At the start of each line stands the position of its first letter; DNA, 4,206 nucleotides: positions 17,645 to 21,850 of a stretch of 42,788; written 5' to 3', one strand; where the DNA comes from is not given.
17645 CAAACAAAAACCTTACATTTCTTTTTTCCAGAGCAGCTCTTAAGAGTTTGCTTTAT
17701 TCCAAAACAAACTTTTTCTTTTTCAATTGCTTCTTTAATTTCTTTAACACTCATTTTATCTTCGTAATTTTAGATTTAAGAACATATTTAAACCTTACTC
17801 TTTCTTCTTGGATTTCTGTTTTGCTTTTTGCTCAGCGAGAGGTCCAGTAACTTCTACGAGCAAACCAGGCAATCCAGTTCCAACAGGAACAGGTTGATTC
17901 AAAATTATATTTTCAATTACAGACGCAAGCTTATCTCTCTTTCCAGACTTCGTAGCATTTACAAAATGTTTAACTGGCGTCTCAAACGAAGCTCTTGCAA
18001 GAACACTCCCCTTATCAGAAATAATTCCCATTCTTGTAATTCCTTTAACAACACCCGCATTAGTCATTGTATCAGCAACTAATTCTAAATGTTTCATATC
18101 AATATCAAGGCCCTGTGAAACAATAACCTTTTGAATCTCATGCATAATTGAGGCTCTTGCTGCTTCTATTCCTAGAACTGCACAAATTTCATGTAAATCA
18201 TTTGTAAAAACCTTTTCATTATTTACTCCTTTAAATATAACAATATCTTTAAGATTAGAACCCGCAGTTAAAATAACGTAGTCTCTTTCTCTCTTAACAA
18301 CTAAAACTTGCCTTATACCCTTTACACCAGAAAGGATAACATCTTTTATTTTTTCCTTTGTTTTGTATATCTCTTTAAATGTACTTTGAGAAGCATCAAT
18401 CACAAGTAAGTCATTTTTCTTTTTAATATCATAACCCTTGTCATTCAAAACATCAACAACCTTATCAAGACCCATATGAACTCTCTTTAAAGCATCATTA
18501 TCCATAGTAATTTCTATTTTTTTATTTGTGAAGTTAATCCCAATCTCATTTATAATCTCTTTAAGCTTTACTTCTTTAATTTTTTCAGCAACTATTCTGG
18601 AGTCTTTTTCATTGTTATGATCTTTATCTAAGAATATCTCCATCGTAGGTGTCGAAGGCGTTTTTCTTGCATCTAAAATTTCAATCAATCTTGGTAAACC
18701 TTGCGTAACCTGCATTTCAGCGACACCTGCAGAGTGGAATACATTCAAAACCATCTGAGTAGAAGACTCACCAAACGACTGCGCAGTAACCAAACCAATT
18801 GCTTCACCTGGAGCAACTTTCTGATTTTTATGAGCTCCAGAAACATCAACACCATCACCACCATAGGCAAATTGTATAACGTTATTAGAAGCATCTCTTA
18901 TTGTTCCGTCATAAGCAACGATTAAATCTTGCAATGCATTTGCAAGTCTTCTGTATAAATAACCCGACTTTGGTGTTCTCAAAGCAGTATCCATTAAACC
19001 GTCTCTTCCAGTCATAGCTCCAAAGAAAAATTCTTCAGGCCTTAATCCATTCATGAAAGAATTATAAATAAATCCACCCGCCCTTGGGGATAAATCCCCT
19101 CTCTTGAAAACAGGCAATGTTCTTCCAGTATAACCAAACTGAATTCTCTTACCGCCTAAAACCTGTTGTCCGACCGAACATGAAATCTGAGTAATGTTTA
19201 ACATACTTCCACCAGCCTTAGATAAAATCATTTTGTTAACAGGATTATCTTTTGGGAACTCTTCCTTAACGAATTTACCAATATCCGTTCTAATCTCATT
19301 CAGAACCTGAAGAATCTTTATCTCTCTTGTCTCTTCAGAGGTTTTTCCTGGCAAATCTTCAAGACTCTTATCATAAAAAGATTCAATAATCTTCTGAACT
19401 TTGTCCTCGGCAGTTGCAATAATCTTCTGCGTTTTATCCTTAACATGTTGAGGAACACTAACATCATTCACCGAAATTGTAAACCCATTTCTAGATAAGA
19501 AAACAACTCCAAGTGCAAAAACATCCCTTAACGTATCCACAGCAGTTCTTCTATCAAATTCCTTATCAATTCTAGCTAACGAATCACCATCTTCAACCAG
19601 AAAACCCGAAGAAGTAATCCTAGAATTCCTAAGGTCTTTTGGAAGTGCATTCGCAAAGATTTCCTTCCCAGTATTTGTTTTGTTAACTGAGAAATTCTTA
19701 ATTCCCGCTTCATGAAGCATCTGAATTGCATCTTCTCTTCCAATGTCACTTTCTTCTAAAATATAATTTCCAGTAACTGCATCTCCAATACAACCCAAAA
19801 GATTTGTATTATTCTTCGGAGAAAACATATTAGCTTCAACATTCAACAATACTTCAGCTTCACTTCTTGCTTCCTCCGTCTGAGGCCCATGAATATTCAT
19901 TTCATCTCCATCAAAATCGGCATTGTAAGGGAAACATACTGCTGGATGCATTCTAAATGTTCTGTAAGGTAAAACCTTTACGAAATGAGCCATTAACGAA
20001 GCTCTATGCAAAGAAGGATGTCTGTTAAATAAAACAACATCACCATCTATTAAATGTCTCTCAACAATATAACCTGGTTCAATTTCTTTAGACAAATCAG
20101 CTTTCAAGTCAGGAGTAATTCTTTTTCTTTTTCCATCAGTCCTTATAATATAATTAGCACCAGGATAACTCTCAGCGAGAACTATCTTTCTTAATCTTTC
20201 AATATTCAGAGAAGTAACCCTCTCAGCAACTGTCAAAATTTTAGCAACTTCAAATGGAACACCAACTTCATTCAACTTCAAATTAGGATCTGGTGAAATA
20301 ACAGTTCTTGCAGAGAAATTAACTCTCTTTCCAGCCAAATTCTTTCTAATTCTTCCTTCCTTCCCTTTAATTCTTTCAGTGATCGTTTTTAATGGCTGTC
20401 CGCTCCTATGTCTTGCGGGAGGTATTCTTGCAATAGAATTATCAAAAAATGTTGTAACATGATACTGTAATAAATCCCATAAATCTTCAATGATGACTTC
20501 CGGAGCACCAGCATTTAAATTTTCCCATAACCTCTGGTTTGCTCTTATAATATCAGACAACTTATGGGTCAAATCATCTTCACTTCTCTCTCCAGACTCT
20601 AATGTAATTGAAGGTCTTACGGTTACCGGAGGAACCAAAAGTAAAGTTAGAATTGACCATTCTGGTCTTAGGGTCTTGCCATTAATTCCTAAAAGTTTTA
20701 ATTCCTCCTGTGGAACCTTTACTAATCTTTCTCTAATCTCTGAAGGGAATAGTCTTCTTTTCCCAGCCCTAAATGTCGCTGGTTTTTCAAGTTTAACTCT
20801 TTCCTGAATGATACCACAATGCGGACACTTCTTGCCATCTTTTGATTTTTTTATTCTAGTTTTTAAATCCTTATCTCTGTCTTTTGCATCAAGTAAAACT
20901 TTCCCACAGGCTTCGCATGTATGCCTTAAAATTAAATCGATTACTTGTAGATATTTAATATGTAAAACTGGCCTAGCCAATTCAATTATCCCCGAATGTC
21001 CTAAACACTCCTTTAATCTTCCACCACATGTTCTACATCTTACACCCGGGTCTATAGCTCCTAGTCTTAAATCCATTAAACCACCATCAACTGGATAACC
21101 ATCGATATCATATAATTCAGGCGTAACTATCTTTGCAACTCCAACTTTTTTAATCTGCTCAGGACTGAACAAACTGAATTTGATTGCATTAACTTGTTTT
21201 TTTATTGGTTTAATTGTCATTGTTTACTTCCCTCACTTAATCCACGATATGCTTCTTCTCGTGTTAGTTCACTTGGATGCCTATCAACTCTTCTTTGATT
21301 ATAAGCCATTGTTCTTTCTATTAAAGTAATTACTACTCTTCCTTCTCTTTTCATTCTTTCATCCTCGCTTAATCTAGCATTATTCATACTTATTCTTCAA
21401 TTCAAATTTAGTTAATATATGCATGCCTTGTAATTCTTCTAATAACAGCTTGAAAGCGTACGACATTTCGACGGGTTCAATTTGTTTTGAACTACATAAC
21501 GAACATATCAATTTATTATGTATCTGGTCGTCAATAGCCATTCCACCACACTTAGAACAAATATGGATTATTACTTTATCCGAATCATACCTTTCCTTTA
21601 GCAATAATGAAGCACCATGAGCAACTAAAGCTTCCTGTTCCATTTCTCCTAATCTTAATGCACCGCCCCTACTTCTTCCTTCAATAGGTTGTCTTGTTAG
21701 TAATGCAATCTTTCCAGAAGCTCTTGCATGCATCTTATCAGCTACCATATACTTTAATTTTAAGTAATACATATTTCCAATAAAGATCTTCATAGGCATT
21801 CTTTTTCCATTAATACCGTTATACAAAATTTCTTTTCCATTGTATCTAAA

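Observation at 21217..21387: Small ORF fills the rpoB-rpoA junction and overlaps both polymerase genes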

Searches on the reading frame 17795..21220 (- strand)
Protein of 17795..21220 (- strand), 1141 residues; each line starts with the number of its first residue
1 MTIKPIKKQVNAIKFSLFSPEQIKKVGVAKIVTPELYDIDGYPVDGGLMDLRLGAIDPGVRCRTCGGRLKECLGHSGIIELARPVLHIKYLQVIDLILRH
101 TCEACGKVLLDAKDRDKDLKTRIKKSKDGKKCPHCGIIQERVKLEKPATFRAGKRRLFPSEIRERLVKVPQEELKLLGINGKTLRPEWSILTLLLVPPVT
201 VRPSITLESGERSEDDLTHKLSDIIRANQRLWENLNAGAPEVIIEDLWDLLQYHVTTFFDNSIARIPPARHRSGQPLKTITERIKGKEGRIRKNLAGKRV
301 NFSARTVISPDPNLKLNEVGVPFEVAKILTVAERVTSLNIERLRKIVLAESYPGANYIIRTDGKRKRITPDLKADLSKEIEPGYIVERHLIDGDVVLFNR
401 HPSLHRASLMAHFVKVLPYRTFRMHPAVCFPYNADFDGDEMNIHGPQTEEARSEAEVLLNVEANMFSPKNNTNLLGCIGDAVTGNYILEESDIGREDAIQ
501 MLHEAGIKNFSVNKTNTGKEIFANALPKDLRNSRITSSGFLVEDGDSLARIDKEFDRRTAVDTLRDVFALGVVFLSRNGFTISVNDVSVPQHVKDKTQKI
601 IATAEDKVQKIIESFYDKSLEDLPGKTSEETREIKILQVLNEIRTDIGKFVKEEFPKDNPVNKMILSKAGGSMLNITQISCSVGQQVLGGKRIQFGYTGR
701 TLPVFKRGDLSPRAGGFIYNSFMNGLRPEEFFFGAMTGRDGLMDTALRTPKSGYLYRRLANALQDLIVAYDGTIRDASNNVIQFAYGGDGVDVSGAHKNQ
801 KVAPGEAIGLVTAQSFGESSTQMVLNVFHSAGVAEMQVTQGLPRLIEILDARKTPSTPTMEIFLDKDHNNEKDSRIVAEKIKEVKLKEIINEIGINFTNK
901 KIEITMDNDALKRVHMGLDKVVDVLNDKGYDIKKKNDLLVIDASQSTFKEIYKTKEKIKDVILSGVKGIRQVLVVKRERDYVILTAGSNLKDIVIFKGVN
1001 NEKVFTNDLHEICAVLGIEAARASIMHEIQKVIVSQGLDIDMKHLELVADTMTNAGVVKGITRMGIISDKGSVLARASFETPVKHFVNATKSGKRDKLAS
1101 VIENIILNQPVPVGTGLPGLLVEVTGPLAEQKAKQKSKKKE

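Call 5: search_protein_families(library=pfam, proteins=[window:17795-21220:-], max_evalue=0.1)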
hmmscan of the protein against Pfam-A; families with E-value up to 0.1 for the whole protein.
window:17795-21220:- (1141 aa): 6 families
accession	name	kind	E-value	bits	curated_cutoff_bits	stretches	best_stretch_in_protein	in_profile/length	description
PF04997.17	RNA_pol_Rpb1_1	-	5.8e-81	272.7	39.7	1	7-295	1-312/312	RNA polymerase Rpb1, domain 1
PF04998.22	RNA_pol_Rpb1_5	-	3.8e-74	250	28.5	1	725-1070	1-263/267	RNA polymerase Rpb1, domain 5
PF00623.25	RNA_pol_Rpb1_2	-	2.7e-67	226.6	25.3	1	297-461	1-166/166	RNA polymerase Rpb1, domain 2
PF05000.22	RNA_pol_Rpb1_4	-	5.1e-25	87.9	24.8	1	618-718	8-107/107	RNA polymerase Rpb1, domain 4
PF04983.23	RNA_pol_Rpb1_3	-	1.4e-06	28.7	28.9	1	464-587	1-162/162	RNA polymerase Rpb1, domain 3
PF12072.13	RNase_Y_N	-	0.047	13.6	32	1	595-653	116-173/201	RNase Y N-terminal region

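Call 7: search_protein_families(library=ncbifam, proteins=[window:17795-21220:-], max_evalue=1)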
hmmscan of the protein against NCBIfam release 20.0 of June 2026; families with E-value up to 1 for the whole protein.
window:17795-21220:- (1141 aa): 13 families
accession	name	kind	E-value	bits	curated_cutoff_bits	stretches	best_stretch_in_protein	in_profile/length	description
NF006336.0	PRK08566.1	equivalog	0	1041.2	819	2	6-533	5-566/883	DNA-directed RNA polymerase subunit A'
TIGR02390.1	RNA_pol_rpoA1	equivalog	0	1012.3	1042.55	2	7-531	1-558/867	DNA-directed RNA polymerase subunit A'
TIGR02389.1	RNA_pol_rpoA2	equivalog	8.8e-113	377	420.65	1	795-1117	34-361/367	DNA-directed RNA polymerase subunit A''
TIGR02386.1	rpoC_TIGR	equivalog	8e-101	338.5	963.5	4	181-771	211-777/1147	DNA-directed RNA polymerase subunit beta'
NF011498.0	PRK14906.1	equivalog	6.3e-86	288.9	1437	5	186-494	312-597/1459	DNA-directed RNA polymerase subunit beta'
NF011491.0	PRK14898.1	equivalog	5.7e-85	286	783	2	825-1121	545-847/860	DNA-directed RNA polymerase subunit A''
NF007172.0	PRK09603.1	equivalog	6.8e-64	215.3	5372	3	184-773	1621-2179/2890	DNA-directed RNA polymerase subunit beta/beta'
NF011417.0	PRK14844.1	equivalog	3.7e-63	213.2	4632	5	184-499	1664-1956/2839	DNA-directed RNA polymerase subunit beta/beta'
NF002729.0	PRK02625.1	equivalog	3.9e-43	148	1117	1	184-494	239-526/626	DNA-directed RNA polymerase subunit gamma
TIGR02387.1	rpoC1_cyan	equivalog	5.9e-43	147.3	975.9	1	184-493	233-519/619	DNA-directed RNA polymerase subunit gamma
NF002724.0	PRK02597.1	equivalog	5.9e-31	106.7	1878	4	568-769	44-217/1338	DNA-directed RNA polymerase subunit beta'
TIGR02388.1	rpoC2_cyan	equivalog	5.8e-29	100.2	467.4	4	567-769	35-209/1230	DNA-directed RNA polymerase subunit beta''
TIGR01261.1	hisB_Nterm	equivalog_domain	0.021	14.3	140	1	818-903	68-152/161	histidinol-phosphatase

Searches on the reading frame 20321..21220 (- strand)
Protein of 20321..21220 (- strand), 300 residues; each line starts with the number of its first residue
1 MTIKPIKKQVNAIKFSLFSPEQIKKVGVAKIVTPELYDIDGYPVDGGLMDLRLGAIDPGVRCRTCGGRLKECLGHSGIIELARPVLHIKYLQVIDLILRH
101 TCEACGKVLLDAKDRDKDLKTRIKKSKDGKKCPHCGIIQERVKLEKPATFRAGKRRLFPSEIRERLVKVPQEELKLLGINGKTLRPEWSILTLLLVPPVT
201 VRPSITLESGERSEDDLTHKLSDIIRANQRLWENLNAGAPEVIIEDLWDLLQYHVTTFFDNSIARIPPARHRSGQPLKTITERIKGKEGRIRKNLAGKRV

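Call 71: find_related_loci(query=window:20321-21220:-, collection=genome_contigs, flank=600)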
Query window:20321-21220:- (300 aa) in genome_contigs; peptide patterns used: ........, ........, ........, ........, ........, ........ (x = any residue, [..] = any of these).
599 stretches matched a pattern (row limit reached: there are more); 556 encode a relative of the query (tblastn E <= 1e-3); the best 80 are kept; 80 distinct loci.
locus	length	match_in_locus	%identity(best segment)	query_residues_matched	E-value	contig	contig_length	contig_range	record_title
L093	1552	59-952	86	3-300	0e+0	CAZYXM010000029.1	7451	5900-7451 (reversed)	MAG TPA_asm: Candidatus Woesearchaeota archaeon isolate SRP104257_co1_64 genome assembly, contig: NODE_9160_length_7451_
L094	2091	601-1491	86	4-300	0e+0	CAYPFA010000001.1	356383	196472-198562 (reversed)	MAG TPA_asm: Candidatus Woesearchaeota archaeon isolate SRP272421_co1_238 genome assembly, contig: NODE_5_length_356383_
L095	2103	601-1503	85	1-300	0e+0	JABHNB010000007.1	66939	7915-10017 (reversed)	MAG: archaeon isolate SI037S2_bin81 k141_117674, whole genome shotgun sequence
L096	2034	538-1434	86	3-300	0e+0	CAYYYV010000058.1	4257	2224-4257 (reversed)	MAG TPA_asm: Candidatus Woesearchaeota archaeon isolate binchicken_co51_34 genome assembly, contig: NODE_11154_length_42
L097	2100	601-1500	84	1-300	3e-180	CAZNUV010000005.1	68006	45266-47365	MAG TPA_asm: Candidatus Woesearchaeota archaeon isolate SRP178699_co1_41 genome assembly, contig: NODE_317_length_68006_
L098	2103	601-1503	85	1-300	6e-180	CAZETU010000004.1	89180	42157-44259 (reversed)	MAG TPA_asm: Candidatus Woesearchaeota archaeon isolate binchicken_co243_217 genome assembly, contig: NODE_101_length_89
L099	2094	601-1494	84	3-300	6e-180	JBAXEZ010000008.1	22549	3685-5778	MAG: archaeon isolate ELA258 MAG258_8, whole genome shotgun sequence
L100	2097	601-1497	84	3-300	5e-179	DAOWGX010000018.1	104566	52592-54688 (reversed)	MAG TPA_asm: Nanoarchaeota archaeon isolate CSMAG_2002 CSMAG_2002_k141_1909344_length_104566_cov_12.7037, whole genome s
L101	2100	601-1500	83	1-300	6e-179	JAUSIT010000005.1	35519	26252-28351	MAG: Nanoarchaeota archaeon isolate E14_metabat.bin.268 E14_k141_261106, whole genome shotgun sequence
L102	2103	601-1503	83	1-300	2e-178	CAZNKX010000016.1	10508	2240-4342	MAG TPA_asm: Candidatus Woesearchaeota archaeon isolate SRP200020_co5_183 genome assembly, contig: NODE_9904_length_1050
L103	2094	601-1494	84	4-300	3e-179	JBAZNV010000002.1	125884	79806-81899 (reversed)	MAG: Candidatus Pacearchaeota archaeon isolate SO_2017_LW4_79 scaffold_449_c1_LW137-91_2017, whole genome shotgun sequen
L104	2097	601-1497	84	3-300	1e-178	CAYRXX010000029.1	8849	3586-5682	MAG TPA_asm: Candidatus Woesearchaeota archaeon isolate SRP128015_co1_280 genome assembly, contig: NODE_13216_length_884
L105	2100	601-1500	84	2-300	3e-178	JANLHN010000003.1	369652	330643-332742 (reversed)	MAG: Nanoarchaeota archaeon isolate P6-18 k99_20654, whole genome shotgun sequence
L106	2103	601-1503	83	1-300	3e-178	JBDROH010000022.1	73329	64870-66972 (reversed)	MAG: archaeon isolate MEGAHIT-group-1.942 k141_5095468, whole genome shotgun sequence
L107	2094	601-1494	85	4-300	1e-179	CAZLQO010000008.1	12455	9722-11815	MAG TPA_asm: Candidatus Woesearchaeota archaeon isolate SRP178699_co1_15 genome assembly, contig: NODE_6795_length_12455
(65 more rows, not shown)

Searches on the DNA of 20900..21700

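Call 49: search_rna_families(source=window, start=20900, end=21700, threshold=evalue, max_evalue=1)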
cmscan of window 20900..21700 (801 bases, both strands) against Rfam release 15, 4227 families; matches with E-value up to 1: 1.
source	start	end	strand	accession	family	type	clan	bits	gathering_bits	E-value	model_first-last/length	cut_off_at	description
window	21111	21178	-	RF02089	CLRN1-AS1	Gene; lncRNA;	-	13.9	48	0.65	1-79/79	no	CLRN1 antisense RNA 1 conserved region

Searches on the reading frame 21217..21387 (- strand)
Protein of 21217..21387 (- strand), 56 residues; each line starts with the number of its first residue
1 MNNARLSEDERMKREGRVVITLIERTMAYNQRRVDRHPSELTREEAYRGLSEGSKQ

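Call 5: search_protein_families(library=pfam, proteins=[window:21217-21387:-], max_evalue=0.1)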
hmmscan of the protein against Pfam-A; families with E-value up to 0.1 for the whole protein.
window:21217-21387:- (56 aa): 0 families

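Call 6: find_homologous_proteins(query=window:21217-21387:-, max_evalue=0.01)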
Query window:21217-21387:- (56 aa): 1 proteins with E <= 0.01 among 1 candidates.
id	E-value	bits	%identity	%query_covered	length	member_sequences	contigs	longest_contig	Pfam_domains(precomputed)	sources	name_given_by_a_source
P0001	7.2e-28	111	100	100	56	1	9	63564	-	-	-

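Call 7: search_protein_families(library=ncbifam, proteins=[window:21217-21387:-], max_evalue=1)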
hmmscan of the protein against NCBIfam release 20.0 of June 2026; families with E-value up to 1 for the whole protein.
window:21217-21387:- (56 aa): 0 families

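Call 17: find_encoding_contigs(protein=P0001, flank=3000, max_places=10)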
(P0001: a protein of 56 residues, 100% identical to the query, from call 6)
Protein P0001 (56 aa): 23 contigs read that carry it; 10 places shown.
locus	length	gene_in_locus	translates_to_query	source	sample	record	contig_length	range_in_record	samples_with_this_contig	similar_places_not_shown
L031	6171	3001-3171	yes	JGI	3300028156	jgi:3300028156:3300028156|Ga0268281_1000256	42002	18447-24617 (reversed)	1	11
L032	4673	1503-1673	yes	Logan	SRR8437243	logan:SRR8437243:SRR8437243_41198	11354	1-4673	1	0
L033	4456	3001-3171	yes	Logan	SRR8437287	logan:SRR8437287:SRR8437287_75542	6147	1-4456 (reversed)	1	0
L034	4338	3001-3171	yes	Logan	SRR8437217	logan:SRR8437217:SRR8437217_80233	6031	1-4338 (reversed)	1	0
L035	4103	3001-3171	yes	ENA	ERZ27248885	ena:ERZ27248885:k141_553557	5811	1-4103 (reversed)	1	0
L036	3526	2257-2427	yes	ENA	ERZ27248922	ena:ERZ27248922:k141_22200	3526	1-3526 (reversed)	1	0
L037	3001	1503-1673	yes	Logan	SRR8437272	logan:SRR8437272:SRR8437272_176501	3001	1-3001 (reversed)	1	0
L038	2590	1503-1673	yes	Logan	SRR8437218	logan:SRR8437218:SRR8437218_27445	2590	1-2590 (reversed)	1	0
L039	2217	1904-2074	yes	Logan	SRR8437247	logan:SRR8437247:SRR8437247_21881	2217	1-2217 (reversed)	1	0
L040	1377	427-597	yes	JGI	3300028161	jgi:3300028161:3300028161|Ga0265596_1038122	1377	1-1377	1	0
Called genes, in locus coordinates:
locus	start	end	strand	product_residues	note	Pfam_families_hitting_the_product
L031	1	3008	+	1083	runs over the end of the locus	PF04563:RNA_pol_Rpb2_1, PF04561:RNA_pol_Rpb2_2, PF04565:RNA_pol_Rpb2_3, PF04566:RNA_pol_Rpb2_4, PF04567:RNA_pol_Rpb2_5 (weak), PF00562:RNA_pol_Rpb2_6, PF04560:RNA_pol_Rpb2_7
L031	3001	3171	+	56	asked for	-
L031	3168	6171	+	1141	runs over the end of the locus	PF04997:RNA_pol_Rpb1_1, PF00623:RNA_pol_Rpb1_2, PF04983:RNA_pol_Rpb1_3 (weak), PF05000:RNA_pol_Rpb1_4, PF04998:RNA_pol_Rpb1_5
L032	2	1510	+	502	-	?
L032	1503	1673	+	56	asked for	-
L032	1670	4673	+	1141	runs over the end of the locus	PF04997:RNA_pol_Rpb1_1, PF00623:RNA_pol_Rpb1_2, PF04983:RNA_pol_Rpb1_3 (weak), PF05000:RNA_pol_Rpb1_4, PF04998:RNA_pol_Rpb1_5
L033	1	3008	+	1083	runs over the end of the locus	PF04563:RNA_pol_Rpb2_1, PF04561:RNA_pol_Rpb2_2, PF04565:RNA_pol_Rpb2_3, PF04566:RNA_pol_Rpb2_4, PF04567:RNA_pol_Rpb2_5 (weak), PF00562:RNA_pol_Rpb2_6, PF04560:RNA_pol_Rpb2_7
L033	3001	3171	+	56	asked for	-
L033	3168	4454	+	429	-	?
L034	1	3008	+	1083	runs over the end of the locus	PF04563:RNA_pol_Rpb2_1, PF04561:RNA_pol_Rpb2_2, PF04565:RNA_pol_Rpb2_3, PF04566:RNA_pol_Rpb2_4, PF04567:RNA_pol_Rpb2_5 (weak), PF00562:RNA_pol_Rpb2_6, PF04560:RNA_pol_Rpb2_7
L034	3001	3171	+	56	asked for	-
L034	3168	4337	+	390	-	?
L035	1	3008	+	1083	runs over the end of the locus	PF04563:RNA_pol_Rpb2_1, PF04561:RNA_pol_Rpb2_2, PF04565:RNA_pol_Rpb2_3, PF04566:RNA_pol_Rpb2_4, PF04567:RNA_pol_Rpb2_5 (weak), PF00562:RNA_pol_Rpb2_6, PF04560:RNA_pol_Rpb2_7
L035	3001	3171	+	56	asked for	-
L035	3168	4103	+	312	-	?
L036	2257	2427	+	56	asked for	-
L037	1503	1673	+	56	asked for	-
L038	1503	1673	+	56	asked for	-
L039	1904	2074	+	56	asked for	-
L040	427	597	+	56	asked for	-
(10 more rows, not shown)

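Call 26: search_protein_families(library=pfam, proteins=[window:21217-21387:-], max_evalue=10)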
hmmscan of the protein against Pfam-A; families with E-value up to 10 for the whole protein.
window:21217-21387:- (56 aa): 0 families

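Call 27: predict_structure(protein=window:21217-21387:-)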
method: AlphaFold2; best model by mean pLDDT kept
length: 56 residues; sequences in the alignment: 1
mean_pLDDT: 82.3   pTM: 0.55
mean pLDDT of the five models: 82.3, 80.7, 79.0, 78.9, 77.0
residues with pLDDT >= 90: 14; 70-90: 34; 50-70: 7; < 50: 1
segments of 3 or more residues with pLDDT < 50: none
pLDDT, mean of each block of 10 residues (from residue 1): 79 90 89 87 80 61
secondary structure, 60 per line:
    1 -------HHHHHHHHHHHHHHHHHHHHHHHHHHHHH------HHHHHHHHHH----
elements in order: H8-36 H43-52

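Call 28: search_protein_representatives(protein=window:21217-21387:-)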
Query: 56 residues. Proteins with E-value up to 0.001 (for the whole library): 1; up to 1e-10: 1; up to 1e-30: 0. The best 1 are listed.
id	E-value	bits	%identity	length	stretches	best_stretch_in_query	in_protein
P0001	2.3e-28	111.2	100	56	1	1-56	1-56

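Call 40: fold_search(model_id=the predicted structure, library=pdb)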
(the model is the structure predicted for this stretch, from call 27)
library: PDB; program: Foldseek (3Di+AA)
matches with E <= 10: 9; with E <= 0.001: 0
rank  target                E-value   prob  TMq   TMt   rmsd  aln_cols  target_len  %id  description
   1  2nr5_E                4.5e+00  0.21  0.66  0.58   3.9        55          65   16  Crystal Structure of Protein of Unknown Function SO2669 from Shewanella oneidensis MR-1 (released 2006-12-12)
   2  5l8f_E                5.9e+00  0.14  0.55  0.36   4.8        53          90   17  Crystal structure of Rhodospirillum rubrum Rru_A0973 mutant E32A, E62A, H65A. (released 2017-06-21)
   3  6suw_b                6.9e+00  0.14  0.58  0.40   4.7        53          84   17  Crystal structure of Rhodospirillum rubrum Rru_A0973 E31A variant (released 2020-09-23)
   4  5l89_Y                6.9e+00  0.12  0.55  0.37   4.8        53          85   17  Crystal structure of Rhodospirillum rubrum Rru_A0973 mutant E32A (released 2016-08-31)
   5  5l89_V                7.4e+00  0.13  0.57  0.37   4.8        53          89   17  Crystal structure of Rhodospirillum rubrum Rru_A0973 mutant E32A (released 2016-08-31)
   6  3p32                  7.9e+00  0.08  0.44  0.10   5.4        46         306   22  Hydrolysis of GTP to GDP by an MCM-associated and MeaB- and MMAA-like G-protein from Mycobacterium tuberculosis (released 2010-11-10)
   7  5l89_c                8.5e+00  0.12  0.57  0.40   4.7        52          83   17  Crystal structure of Rhodospirillum rubrum Rru_A0973 mutant E32A (released 2016-08-31)
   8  5n5f_A                8.5e+00  0.11  0.52  0.33   4.7        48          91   17  Crystal structure of Haliangium ochraceum encapsulated ferritin (released 2018-01-24)
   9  4im9_C                9.8e+00  0.07  0.55  0.26   4.1        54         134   11  Cystal structure of DnaG primase C-terminal domain from Vibrio cholerae (released 2014-05-07)

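Call 60: find_related_loci(query=window:21217-21387:-, collection=viral_contigs, flank=2000)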
Query window:21217-21387:- (56 aa) in viral_contigs; peptide patterns used: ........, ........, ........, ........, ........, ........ (x = any residue, [..] = any of these).
48 stretches matched a pattern, but none encodes a relative of the query by tblastn (E <= 1e-3).

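Call 61: find_related_loci(query=window:21217-21387:-, collection=metagenome_contigs, flank=2500)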
Query window:21217-21387:- (56 aa) in metagenome_contigs; peptide patterns used: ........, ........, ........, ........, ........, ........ (x = any residue, [..] = any of these).
599 stretches matched a pattern, but none encodes a relative of the query by tblastn (E <= 1e-3).

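Call 64: search_protein_families(library=phrogs, proteins=[window:21217-21387:-], max_evalue=0.01)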
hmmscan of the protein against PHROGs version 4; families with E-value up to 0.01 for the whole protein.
window:21217-21387:- (56 aa): 0 families

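Call 65: search_solved_structures(query=window:21217-21387:-, max_evalue=10)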
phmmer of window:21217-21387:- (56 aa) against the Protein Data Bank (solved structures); distinct sequences matched with E-value up to 10: 0.

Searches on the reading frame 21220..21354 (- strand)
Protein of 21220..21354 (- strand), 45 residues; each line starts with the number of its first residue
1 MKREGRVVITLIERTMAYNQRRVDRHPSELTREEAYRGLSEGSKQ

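Call 26: search_protein_families(library=pfam, proteins=[window:21220-21354:-], max_evalue=10)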
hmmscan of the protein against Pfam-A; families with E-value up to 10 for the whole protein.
seq(45 aa): 1 family
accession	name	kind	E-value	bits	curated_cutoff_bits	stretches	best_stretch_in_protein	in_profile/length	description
PF17866.7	AAA_lid_6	-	0.1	13.1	24.3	1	5-34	23-51/60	AAA lid domain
